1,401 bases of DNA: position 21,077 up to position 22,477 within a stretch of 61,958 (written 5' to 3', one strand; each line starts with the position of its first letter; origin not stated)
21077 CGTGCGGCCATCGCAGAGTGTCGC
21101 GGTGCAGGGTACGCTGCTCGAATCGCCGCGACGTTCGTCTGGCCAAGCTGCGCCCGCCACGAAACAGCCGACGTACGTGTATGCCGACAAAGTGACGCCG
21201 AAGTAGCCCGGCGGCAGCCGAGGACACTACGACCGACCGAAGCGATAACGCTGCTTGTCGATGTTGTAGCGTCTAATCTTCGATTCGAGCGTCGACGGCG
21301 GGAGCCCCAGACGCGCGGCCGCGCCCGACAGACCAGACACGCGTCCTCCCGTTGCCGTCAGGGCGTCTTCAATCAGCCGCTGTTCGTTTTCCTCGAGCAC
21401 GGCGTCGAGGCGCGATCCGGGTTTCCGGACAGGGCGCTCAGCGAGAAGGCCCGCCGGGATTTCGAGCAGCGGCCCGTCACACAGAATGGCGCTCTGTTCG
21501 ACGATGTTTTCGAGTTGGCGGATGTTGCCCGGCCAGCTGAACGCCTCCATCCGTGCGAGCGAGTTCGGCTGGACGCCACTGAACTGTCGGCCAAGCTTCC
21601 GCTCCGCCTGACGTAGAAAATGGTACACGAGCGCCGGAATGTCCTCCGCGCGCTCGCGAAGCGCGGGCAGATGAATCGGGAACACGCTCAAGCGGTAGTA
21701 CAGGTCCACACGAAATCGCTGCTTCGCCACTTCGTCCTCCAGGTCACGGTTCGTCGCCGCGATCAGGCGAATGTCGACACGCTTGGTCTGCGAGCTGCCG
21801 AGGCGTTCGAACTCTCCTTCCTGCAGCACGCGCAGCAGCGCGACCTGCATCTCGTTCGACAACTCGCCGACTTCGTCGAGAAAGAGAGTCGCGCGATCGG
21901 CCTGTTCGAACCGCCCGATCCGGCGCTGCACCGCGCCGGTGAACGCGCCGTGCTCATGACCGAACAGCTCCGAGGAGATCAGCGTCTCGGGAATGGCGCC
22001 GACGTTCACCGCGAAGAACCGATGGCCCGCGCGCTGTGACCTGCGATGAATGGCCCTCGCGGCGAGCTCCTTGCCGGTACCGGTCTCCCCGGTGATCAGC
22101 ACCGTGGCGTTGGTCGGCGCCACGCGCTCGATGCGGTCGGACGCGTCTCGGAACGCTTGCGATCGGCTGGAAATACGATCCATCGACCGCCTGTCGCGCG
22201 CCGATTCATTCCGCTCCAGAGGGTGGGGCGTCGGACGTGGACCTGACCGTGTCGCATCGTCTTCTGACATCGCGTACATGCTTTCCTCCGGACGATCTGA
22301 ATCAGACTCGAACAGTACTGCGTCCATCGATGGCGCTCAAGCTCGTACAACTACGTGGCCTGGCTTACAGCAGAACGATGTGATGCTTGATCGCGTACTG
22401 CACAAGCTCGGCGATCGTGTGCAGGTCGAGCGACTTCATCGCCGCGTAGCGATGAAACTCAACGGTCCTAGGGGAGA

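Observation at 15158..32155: Seventeen-kb stress/chaperone island driven by a battery of sigma54 promoters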

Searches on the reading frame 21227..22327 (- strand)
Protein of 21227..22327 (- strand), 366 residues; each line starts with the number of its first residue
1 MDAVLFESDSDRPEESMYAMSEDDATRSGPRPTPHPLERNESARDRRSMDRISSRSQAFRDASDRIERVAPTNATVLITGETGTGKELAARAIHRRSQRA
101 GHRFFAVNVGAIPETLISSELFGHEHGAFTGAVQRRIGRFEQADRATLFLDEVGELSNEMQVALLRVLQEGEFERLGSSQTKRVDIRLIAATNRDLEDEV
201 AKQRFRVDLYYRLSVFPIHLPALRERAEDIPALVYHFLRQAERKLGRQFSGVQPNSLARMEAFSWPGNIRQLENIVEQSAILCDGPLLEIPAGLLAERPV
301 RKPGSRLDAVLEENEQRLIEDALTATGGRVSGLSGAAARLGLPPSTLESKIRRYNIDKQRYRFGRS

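Call 5: search_protein_families(library=pfam, proteins=[window:21227-22327:-], max_evalue=0.01)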
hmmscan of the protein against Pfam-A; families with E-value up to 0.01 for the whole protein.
window:21227-22327:- (366 aa): 9 families
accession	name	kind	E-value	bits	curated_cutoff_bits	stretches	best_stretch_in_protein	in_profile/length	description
PF00158.32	Sigma54_activat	-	7.3e-70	234.5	20.2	1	54-219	3-168/168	Sigma-54 interaction domain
PF25601.1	AAA_lid_14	-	1.1e-20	73.6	27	1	224-289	1-66/87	AAA+ ATPase lid domain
PF14532.12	Sigma54_activ_2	-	8.3e-20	71.9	25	1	55-223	3-138/138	Sigma-54 interaction domain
PF02954.25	HTH_8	-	9e-08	32.2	22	1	311-354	2-42/42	Bacterial regulatory protein, Fis family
PF07728.20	AAA_5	-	1.9e-06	28.4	22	1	76-196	2-125/139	AAA domain (dynein-related subfamily)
PF00004.35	AAA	-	4.6e-06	27.5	21.2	1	76-208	1-126/131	ATPase family associated with various cellular activities (AAA)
PF07724.20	AAA_2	-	0.00014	22.4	27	1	74-204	4-135/166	AAA domain (Cdc48 subfamily)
PF13191.12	AAA_16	-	0.00055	20.9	32.6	0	59-105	12-56/167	AAA ATPase domain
PF01078.27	Mg_chelatase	-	0.0048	16.8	20.3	0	131-193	93-157/207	Magnesium chelatase, subunit ChlI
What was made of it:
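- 21227..22279 (-): bEBP: AAA+ domain with GAFTGA, plus HTH_8, no sensor domain. Pfam Sigma54_activat 234 bits and HTH_8 32 bits (call 5).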

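Call 11: find_related_loci(query=window:21227-22327:-, collection=genome_contigs, flank=10000)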
Query window:21227-22327:- (366 aa) in genome_contigs; peptide patterns used: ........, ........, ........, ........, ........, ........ (x = any residue, [..] = any of these).
179 stretches matched a pattern; 25 encode a relative of the query (tblastn E <= 1e-3); 25 distinct loci.
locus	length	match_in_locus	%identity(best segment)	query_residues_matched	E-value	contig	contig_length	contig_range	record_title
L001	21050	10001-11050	72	17-366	2e-160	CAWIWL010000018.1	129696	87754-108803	MAG: uncultured Acidobacteriota bacterium isolate MFD04850.bin.1.225 genome assembly, contig: contig_54361, whole genome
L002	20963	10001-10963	48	47-361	2e-91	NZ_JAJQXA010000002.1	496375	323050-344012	Flavobacterium soyae strain SCIV07 NODE_2_length_496375_cov_16.720088, whole genome shotgun sequence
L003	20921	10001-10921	50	61-361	2e-90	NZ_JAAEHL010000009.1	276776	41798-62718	Flavobacterium ajazii strain SSM4.2 NODE_9_length_276776_cov_165.255187, whole genome shotgun sequence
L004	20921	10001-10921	48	61-361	2e-89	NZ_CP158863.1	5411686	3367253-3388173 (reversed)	Flavobacterium ginsenosidimutans strain FLA2 chromosome, complete genome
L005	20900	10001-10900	50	68-361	2e-89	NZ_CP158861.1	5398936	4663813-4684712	Flavobacterium anhuiense strain FLA4 chromosome, complete genome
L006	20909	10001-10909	49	64-361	5e-89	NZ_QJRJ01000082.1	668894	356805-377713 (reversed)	Flavobacterium ginsenosidimutans strain THG 01 contig1, whole genome shotgun sequence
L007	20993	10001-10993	45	39-357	5e-80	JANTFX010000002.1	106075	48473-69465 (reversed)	MAG: Candidatus Krumholzibacteriia bacterium isolate bin10023 c_000000000021, whole genome shotgun sequence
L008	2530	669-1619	45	46-356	2e-80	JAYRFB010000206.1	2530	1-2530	MAG: Candidatus Krumholzibacteriia bacterium isolate SH_SHASGE3bin.21 k141_1224282, whole genome shotgun sequence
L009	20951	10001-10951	45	46-356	1e-77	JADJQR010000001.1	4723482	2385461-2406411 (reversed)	MAG: bacterium isolate Fred_18-Q3-R57-64_MAXAC.288 tig00000189-10-47221210, whole genome shotgun sequence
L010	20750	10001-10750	53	52-298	6e-77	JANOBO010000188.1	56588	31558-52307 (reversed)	MAG: Verrucomicrobiaceae bacterium isolate VAR_18_concoct_94_sub VAR_18_k141_3321105, whole genome shotgun sequence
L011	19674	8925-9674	52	52-298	7e-77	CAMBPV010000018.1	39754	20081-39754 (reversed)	MAG: Prosthecobacter debontii isolate AE-24oct19-11 genome assembly, contig: AE-24oct19-C1077, whole genome shotgun sequ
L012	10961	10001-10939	46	66-358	8e-73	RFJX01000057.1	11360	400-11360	MAG: Gammaproteobacteria bacterium isolate J113 k99_286653, whole genome shotgun sequence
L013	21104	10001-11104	43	14-361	5e-89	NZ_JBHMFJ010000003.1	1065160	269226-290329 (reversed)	Flavobacterium procerum strain CGMCC 1.12926 ctg3_pilon, whole genome shotgun sequence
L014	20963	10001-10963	44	45-357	9e-72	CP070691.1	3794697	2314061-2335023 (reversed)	MAG: Phycisphaerales bacterium isolate bin621 chromosome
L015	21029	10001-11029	43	53-358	4e-71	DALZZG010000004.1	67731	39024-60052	MAG TPA_asm: Stenotrophomonas sp. isolate CTOTU47891 NODE_55_length_67731_cov_23.431290, whole genome shotgun sequence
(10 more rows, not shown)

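Call 18: find_related_loci(query=window:21227-22327:-, collection=metagenome_contigs, flank=10000)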
Query window:21227-22327:- (366 aa) in metagenome_contigs; peptide patterns used: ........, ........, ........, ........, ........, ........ (x = any residue, [..] = any of these).
190 stretches matched a pattern; 10 encode a relative of the query (tblastn E <= 1e-3); 10 distinct loci.
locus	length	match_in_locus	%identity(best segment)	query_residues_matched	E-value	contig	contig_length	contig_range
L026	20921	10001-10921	49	61-361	2e-89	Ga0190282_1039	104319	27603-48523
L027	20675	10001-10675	56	61-285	3e-83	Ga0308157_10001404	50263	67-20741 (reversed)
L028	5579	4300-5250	45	46-356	8e-78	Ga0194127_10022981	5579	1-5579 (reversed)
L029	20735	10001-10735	54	52-293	2e-77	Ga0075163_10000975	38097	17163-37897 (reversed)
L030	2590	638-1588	43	46-356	5e-78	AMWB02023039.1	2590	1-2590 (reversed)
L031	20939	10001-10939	43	51-356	4e-73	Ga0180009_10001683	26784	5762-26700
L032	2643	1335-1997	52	68-288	5e-72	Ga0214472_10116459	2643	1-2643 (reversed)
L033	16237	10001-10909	49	64-361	6e-90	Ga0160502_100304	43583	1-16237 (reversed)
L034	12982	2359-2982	47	66-276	2e-43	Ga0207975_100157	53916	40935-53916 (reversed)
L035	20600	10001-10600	38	69-282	2e-36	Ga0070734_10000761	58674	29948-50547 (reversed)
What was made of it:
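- Tried and rejected: It returned only distant NtrC-type relatives (call 18).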

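Call 19: find_homologous_proteins(query=window:21227-22327:-, max_evalue=1e-60)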
Query window:21227-22327:- (366 aa): 7944 proteins with E <= 1e-60 among 8000 candidates; the best 120 are listed.
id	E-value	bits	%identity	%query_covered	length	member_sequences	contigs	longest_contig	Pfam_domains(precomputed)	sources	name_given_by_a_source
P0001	9.9e-201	684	100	87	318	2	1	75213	PF00158.33,PF25601.2,PF02954.26,PF00004.36,PF14532.13,PF07728.21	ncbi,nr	ncbi:MAG TPA: sigma-54 dependent transcriptional regulator [Vicinamibacterales bacterium]|nr:sigma-5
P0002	5.8e-183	626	85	95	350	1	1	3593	PF00158.33,PF25601.2,PF00004.36,PF14532.13,PF07728.21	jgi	jgi:DNA-binding NtrC family response regulator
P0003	5.7e-163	560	77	95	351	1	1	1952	PF00158.33,PF25601.2,PF02954.26,PF00004.36,PF14532.13,PF07728.21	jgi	jgi:formate hydrogenlyase transcriptional activator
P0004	2.8e-162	558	76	96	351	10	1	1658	PF00158.33,PF25601.2,PF02954.26,PF14532.13,PF07728.21,PF13191.13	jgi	jgi:transcriptional regulator with GAF, ATPase, and Fis domain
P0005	2.2e-159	549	75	96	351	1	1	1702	PF00158.33,PF25601.2,PF02954.26,PF00004.36,PF14532.13,PF07728.21,PF13191.13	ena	-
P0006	2.0e-158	545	75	96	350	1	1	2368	PF00158.33,PF25601.2,PF02954.26,PF00004.36,PF14532.13,PF07728.21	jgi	jgi:DNA-binding NtrC family response regulator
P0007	4.0e-158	544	75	96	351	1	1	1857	PF00158.33,PF25601.2,PF02954.26,PF00004.36,PF14532.13,PF07728.21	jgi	jgi:transcriptional regulator with GAF, ATPase, and Fis domain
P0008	1.9e-157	542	75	95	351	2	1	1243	PF00158.33,PF25601.2,PF02954.26,PF00004.36,PF14532.13,PF07728.21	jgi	jgi:formate hydrogenlyase transcriptional activator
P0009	2.1e-154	532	74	96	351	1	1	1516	PF00158.33,PF07724.21,PF25601.2,PF02954.26,PF14532.13,PF07728.21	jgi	jgi:formate hydrogenlyase transcriptional activator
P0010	4.5e-154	531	73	96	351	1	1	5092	PF00158.33,PF25601.2,PF02954.26,PF14532.13,PF07728.21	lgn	-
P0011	3.2e-151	522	72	95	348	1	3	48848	PF00158.33,PF25601.2,PF02954.26,PF00004.36,PF14532.13,PF07728.21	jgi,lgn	jgi:formate hydrogenlyase transcriptional activator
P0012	7.4e-151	520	72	96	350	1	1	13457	PF00158.33,PF07724.21,PF25601.2,PF00004.36,PF14532.13,PF07728.21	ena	-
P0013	1.7e-150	519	73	93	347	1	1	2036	PF00158.33,PF07724.21,PF25601.2,PF02954.26,PF00004.36,PF14532.13,PF07728.21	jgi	jgi:formate hydrogenlyase transcriptional activator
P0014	1.5e-149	516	72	96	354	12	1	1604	PF00158.33,PF25601.2,PF02954.26,PF00004.36,PF14532.13,PF07728.21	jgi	jgi:formate hydrogenlyase transcriptional activator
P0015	1.8e-148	513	70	96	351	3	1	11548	PF00158.33,PF07724.21,PF25601.2,PF02954.26,PF00004.36,PF14532.13,PF07728.21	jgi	jgi:formate hydrogenlyase transcriptional activator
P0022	4.6e-147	508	72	93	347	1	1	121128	PF00158.33,PF25601.2,PF02954.26,PF00004.36,PF14532.13,PF07728.21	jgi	jgi:formate hydrogenlyase transcriptional activator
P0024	1.9e-146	506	70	96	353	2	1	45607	PF00158.33,PF07724.21,PF25601.2,PF02954.26,PF14532.13,PF07728.21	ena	-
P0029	1.4e-143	497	74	85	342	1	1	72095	PF00158.33,PF25601.2,PF02954.26,PF14532.13,PF07728.21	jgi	jgi:DNA-binding NtrC family response regulator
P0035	4.8e-139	482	69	93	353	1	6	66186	PF00158.33,PF25601.2,PF02954.26,PF00004.36,PF14532.13,PF07728.21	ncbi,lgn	-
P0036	2.0e-138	480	71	89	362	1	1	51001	PF00158.33,PF07724.21,PF25601.2,PF02954.26,PF00004.36,PF14532.13,PF07728.21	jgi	jgi:formate hydrogenlyase transcriptional activator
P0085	4.7e-128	446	69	85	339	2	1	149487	PF00158.33,PF07724.21,PF25601.2,PF02954.26,PF14532.13,PF07728.21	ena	-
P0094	2.8e-127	443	68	84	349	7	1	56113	PF00158.33,PF07724.21,PF25601.2,PF02954.26,PF14532.13,PF07728.21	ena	-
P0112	3.7e-126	439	67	86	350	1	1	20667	PF00158.33,PF07724.21,PF25601.2,PF14532.13,PF07728.21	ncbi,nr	ncbi:MAG: Formate hydrogenlyase transcriptional activator [Acidobacteria bacterium]|nr:Formate hydro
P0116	4.6e-126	439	65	88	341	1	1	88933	PF00158.33,PF07724.21,PF25601.2,PF02954.26,PF00004.36,PF14532.13,PF07728.21,PF01078.28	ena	-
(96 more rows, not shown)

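Call 21: find_encoding_contigs(protein=P0022, flank=10000, max_places=2)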
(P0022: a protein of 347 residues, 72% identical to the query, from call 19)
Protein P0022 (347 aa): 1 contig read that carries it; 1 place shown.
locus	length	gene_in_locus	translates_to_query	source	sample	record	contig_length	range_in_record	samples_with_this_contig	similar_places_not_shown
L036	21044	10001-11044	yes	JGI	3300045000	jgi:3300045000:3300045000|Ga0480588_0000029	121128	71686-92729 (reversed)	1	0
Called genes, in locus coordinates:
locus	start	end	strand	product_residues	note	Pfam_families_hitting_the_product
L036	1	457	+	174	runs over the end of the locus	PF03729:DUF308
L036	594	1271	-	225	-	PF04972:BON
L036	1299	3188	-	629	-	PF00012:HSP70, PF06723:MreB_Mbl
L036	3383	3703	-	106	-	-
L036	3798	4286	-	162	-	-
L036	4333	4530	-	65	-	-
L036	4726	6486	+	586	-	PF00989:PAS, PF08448:PAS_4, PF13188:PAS_8 (faint), PF13426:PAS_9 (weak), PF00989:PAS (weak), PF08447:PAS_3, PF07730:HisKA_3, PF02518:HATPase_c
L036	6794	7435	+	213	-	PF00072:Response_reg, PF08281:Sigma70_r4_2, PF00196:GerE, PF13384:HTH_23 (weak)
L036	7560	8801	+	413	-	PF25487:ETR1_N, PF00512:HisKA, PF02518:HATPase_c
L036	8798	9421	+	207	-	PF00072:Response_reg, PF00196:GerE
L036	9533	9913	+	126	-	PF00072:Response_reg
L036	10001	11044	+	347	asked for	PF00158:Sigma54_activat, PF14532:Sigma54_activ_2, PF00004:AAA (faint), PF07728:AAA_5 (weak), PF25601:AAA_lid_14, PF02954:HTH_8 (weak)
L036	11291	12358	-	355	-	-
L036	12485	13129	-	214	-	PF04972:BON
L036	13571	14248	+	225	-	PF04972:BON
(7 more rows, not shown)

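Call 22: find_encoding_contigs(protein=P0011, flank=10000, max_places=2)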
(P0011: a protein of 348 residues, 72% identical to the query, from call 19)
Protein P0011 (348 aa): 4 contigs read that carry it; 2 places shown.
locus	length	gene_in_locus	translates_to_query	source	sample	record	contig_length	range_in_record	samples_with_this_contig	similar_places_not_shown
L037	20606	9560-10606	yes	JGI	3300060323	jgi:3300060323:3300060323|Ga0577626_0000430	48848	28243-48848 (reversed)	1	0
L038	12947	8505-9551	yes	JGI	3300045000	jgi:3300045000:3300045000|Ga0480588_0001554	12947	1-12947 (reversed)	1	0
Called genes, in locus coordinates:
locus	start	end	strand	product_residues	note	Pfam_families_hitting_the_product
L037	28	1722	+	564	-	PF00884:Sulfatase (faint), PF01663:Phosphodiest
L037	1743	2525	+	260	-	PF18029:Glyoxalase_6 (faint), PF13669:Glyoxalase_4 (faint), PF00903:Glyoxalase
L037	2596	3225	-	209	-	PF04972:BON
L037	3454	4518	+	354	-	-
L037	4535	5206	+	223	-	PF04972:BON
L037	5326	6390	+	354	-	PF00989:PAS (weak), PF13188:PAS_8 (faint), PF13426:PAS_9, PF08447:PAS_3, PF07730:HisKA_3 (weak), PF02518:HATPase_c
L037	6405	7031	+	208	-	PF00072:Response_reg, PF08281:Sigma70_r4_2, PF00196:GerE, PF13384:HTH_23 (weak)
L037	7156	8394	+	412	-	PF25487:ETR1_N, PF00512:HisKA, PF02518:HATPase_c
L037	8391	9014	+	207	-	PF00072:Response_reg, PF00196:GerE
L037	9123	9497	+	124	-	PF00072:Response_reg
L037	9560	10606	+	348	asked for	PF00158:Sigma54_activat, PF14532:Sigma54_activ_2, PF00004:AAA (weak), PF07728:AAA_5 (weak), PF25601:AAA_lid_14, PF02954:HTH_8 (weak)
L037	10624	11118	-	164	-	-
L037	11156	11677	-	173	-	PF03729:DUF308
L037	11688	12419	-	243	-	PF27746:Small_heat_shock_put (weak), PF00011:HSP20, PF17886:ArsA_HSP20 (weak)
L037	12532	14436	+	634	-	PF00012:HSP70, PF14450:FtsA (faint), PF06723:MreB_Mbl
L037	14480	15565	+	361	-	PF01292:Ni_hydr_CYTB (faint), PF03929:PepSY_TM, PF03413:PepSY (faint)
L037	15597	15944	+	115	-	PF03551:PadR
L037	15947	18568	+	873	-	-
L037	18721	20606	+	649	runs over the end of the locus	PF13360:PQQ_2, PF01011:PQQ (faint), PF13570:Beta-prop_ACSF4 (faint)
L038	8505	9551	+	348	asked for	PF00158:Sigma54_activat, PF14532:Sigma54_activ_2, PF00004:AAA (weak), PF07728:AAA_5 (weak), PF25601:AAA_lid_14, PF02954:HTH_8 (weak)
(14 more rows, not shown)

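Call 23: find_encoding_contigs(protein=P0024, flank=10000, max_places=2)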
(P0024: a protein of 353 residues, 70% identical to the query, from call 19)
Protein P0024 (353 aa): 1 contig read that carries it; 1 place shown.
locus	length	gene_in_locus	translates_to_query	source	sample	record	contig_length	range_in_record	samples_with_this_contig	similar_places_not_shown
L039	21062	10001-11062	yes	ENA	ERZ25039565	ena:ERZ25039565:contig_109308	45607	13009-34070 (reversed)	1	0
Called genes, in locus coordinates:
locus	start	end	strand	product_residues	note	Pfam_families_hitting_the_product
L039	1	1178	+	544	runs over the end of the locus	PF00158:Sigma54_activat, PF14532:Sigma54_activ_2, PF00004:AAA (weak), PF07728:AAA_5, PF01078:Mg_chelatase (weak), PF25601:AAA_lid_14, PF02954:HTH_8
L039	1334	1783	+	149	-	PF07080:DUF1348, PF12680:SnoaL_2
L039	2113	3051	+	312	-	PF10588:NADH-G_4Fe-4S_3, PF13187:Fer4_9 (faint), PF13237:Fer4_10 (faint), PF00037:Fer4 (weak), PF12797:Fer4_2 (faint), PF12837:Fer4_6 (faint), PF12838:Fer4_7 (weak), PF04879:Molybdop_Fe4S4, +1 more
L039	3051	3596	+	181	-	PF00384:Molybdopterin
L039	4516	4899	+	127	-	PF01568:Molydop_binding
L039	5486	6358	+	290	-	PF00106:adh_short, PF08659:KR, PF13460:NAD_binding_10 (weak), PF13561:adh_short_C2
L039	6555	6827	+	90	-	-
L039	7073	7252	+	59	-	-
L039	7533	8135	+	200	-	PF08448:PAS_4, PF13426:PAS_9 (weak)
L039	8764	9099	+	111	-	PF02518:HATPase_c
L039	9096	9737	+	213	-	PF00072:Response_reg, PF13518:HTH_28 (faint), PF00196:GerE, PF04545:Sigma70_r4 (weak), PF08281:Sigma70_r4_2, PF13384:HTH_23 (weak)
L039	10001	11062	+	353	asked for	PF00158:Sigma54_activat, PF14532:Sigma54_activ_2, PF07724:AAA_2 (faint), PF07728:AAA_5 (weak), PF25601:AAA_lid_14, PF02954:HTH_8 (faint)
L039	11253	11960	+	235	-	PF00023:Ank (faint), PF12796:Ank_2 (weak), PF13606:Ank_3 (faint), PF13637:Ank_4 (faint)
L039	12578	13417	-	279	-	PF02146:SIR2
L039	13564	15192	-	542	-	PF04389:Peptidase_M28, PF01546:Peptidase_M20 (weak)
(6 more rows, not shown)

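Call 24: find_encoding_contigs(protein=P0029, flank=10000, max_places=1)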
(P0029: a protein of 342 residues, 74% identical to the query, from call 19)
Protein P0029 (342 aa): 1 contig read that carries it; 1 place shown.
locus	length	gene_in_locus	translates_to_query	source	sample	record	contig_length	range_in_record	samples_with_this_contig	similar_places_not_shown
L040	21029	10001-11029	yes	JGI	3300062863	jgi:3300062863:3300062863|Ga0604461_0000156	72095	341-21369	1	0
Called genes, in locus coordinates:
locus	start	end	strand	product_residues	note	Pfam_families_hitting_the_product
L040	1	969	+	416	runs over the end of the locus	PF13088:BNR_2 (faint)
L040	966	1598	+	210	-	PF13442:Cytochrome_CBB3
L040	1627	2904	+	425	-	PF14417:MEDS, PF07730:HisKA_3, PF02518:HATPase_c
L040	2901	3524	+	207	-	PF00072:Response_reg, PF00196:GerE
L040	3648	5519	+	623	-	PF00072:Response_reg, PF08448:PAS_4, PF00512:HisKA, PF02518:HATPase_c, PF00072:Response_reg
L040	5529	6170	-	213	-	PF04972:BON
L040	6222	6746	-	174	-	PF13462:Thioredoxin_4, PF01323:DSBA, PF13743:Thioredoxin_5 (weak)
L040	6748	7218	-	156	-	PF08534:Redoxin, PF00578:AhpC-TSA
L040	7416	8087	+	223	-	PF04972:BON, PF21937:Yop-YscD_ppl_2nd (faint), PF04972:BON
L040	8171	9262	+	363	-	PF00989:PAS (weak), PF13426:PAS_9 (weak), PF08447:PAS_3, PF07730:HisKA_3 (weak), PF02518:HATPase_c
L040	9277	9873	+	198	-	PF00072:Response_reg, PF08281:Sigma70_r4_2, PF00196:GerE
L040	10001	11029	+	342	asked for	PF00158:Sigma54_activat, PF14532:Sigma54_activ_2, PF07728:AAA_5 (weak), PF25601:AAA_lid_14, PF02954:HTH_8 (weak)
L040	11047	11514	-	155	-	-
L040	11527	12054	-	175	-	PF03729:DUF308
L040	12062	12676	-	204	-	-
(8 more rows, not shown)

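Call 25: find_encoding_contigs(protein=P0035, flank=10000, max_places=1)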
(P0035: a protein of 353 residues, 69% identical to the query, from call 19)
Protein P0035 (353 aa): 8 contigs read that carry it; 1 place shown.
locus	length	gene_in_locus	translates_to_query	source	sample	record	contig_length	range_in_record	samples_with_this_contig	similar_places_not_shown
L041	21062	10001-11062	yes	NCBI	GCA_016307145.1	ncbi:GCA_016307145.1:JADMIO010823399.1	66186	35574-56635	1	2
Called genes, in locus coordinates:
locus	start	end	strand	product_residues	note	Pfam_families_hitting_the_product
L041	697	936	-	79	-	-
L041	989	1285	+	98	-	-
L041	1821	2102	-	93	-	PF07238:PilZ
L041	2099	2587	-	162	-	PF13302:Acetyltransf_3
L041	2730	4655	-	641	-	-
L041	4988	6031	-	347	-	PF00990:GGDEF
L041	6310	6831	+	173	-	PF07963:N_methyl (weak)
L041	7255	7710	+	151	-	PF23441:SDR (weak), PF00106:adh_short, PF13561:adh_short_C2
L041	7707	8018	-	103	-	-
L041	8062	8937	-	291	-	PF00753:Lactamase_B (faint), PF13483:Lactamase_B_3, PF12706:Lactamase_B_2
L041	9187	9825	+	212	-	PF00072:Response_reg, PF08281:Sigma70_r4_2, PF00196:GerE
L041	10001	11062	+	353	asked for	PF00158:Sigma54_activat, PF14532:Sigma54_activ_2, PF00004:AAA (weak), PF07728:AAA_5 (weak), PF25601:AAA_lid_14, PF02954:HTH_8 (weak)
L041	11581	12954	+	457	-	-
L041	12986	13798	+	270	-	PF00561:Abhydrolase_1, PF12146:Hydrolase_4, PF12697:Abhydrolase_6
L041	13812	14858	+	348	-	PF26233:NicX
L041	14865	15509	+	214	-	PF00857:Isochorismatase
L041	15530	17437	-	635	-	PF00012:HSP70, PF06723:MreB_Mbl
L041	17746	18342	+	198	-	PF17886:ArsA_HSP20 (faint), PF00011:HSP20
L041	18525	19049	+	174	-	PF03729:DUF308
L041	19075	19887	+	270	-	-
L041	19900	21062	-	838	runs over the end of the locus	PF01590:GAF, PF13185:GAF_2, PF13426:PAS_9 (weak), PF00989:PAS, PF08447:PAS_3, PF13426:PAS_9, PF13185:GAF_2, PF02518:HATPase_c, +3 more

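Call 26: find_encoding_contigs(protein=P0036, flank=10000, max_places=1)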
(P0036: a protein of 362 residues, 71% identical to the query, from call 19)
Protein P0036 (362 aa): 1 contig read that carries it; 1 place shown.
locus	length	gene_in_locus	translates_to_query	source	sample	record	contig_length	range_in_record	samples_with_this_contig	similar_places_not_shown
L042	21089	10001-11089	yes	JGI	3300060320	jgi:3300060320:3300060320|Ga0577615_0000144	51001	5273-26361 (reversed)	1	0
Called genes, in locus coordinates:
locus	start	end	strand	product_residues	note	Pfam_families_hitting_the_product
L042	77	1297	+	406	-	PF00890:FAD_binding_2 (faint), PF01946:Thi4 (weak), PF07992:Pyr_redox_2, PF12831:FAD_oxidored (weak), PF13738:Pyr_redox_3, PF00070:Pyr_redox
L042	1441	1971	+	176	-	PF03729:DUF308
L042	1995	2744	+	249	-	PF01694:Rhomboid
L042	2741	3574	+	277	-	PF01972:SDH_protease, PF25145:NfeD1b_N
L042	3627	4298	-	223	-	PF04972:BON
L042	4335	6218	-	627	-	PF00012:HSP70, PF06723:MreB_Mbl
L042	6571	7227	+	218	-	PF04972:BON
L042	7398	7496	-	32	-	-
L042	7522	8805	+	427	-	PF25487:ETR1_N, PF00512:HisKA, PF02518:HATPase_c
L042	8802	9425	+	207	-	PF00072:Response_reg, PF00196:GerE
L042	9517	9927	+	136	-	PF00072:Response_reg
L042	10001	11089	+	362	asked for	PF00158:Sigma54_activat, PF14532:Sigma54_activ_2, PF00004:AAA (weak), PF07724:AAA_2 (weak), PF07728:AAA_5 (weak), PF25601:AAA_lid_14, PF02954:HTH_8 (weak)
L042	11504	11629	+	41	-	-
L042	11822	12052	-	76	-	-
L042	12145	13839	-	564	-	PF00144:Beta-lactamase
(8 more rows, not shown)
